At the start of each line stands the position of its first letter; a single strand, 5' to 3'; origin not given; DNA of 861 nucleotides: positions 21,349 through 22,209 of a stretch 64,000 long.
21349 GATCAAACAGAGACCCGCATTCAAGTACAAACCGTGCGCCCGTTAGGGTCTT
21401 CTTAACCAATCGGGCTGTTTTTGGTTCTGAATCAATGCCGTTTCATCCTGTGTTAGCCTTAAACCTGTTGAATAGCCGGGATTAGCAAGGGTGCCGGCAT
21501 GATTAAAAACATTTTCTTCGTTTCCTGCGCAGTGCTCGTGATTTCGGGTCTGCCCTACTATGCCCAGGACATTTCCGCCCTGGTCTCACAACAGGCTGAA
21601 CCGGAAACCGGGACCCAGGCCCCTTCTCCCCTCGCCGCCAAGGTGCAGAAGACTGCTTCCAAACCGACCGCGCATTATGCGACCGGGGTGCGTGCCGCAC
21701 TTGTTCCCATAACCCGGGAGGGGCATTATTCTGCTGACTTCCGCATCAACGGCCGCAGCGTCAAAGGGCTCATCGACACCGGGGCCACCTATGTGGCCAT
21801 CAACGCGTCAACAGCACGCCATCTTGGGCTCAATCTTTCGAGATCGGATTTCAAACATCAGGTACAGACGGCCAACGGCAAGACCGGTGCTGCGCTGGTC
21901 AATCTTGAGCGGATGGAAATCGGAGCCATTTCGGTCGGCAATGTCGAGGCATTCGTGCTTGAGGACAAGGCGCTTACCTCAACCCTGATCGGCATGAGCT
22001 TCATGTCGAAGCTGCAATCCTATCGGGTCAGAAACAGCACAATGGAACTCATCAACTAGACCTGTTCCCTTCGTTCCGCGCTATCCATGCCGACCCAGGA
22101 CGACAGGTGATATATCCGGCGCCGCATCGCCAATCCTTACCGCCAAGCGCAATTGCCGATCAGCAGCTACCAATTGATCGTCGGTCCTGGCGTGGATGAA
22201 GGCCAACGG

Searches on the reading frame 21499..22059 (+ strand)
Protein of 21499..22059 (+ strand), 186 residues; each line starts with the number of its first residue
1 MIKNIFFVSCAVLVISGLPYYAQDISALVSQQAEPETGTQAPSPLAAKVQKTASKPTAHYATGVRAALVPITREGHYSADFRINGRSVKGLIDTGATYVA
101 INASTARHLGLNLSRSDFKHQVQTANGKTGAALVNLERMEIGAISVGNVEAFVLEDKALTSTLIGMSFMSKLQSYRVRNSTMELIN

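Call 73: search_protein_families(library=pfam, proteins=[window:21499-22059:+], max_evalue=0.001)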
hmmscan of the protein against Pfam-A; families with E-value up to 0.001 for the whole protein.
window:21499-22059:+ (186 aa): 3 families
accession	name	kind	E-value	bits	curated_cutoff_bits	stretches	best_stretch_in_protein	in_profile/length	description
PF13975.11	gag-asp_proteas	-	2.1e-24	86.3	28.2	1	80-170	2-91/92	gag-polyprotein putative aspartyl protease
PF13650.11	Asp_protease_2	-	4.9e-22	78.9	24.3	1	80-168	2-90/90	Aspartyl protease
PF00077.25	RVP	-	0.00047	20.8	20.7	1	81-173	9-97/101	Retroviral aspartyl protease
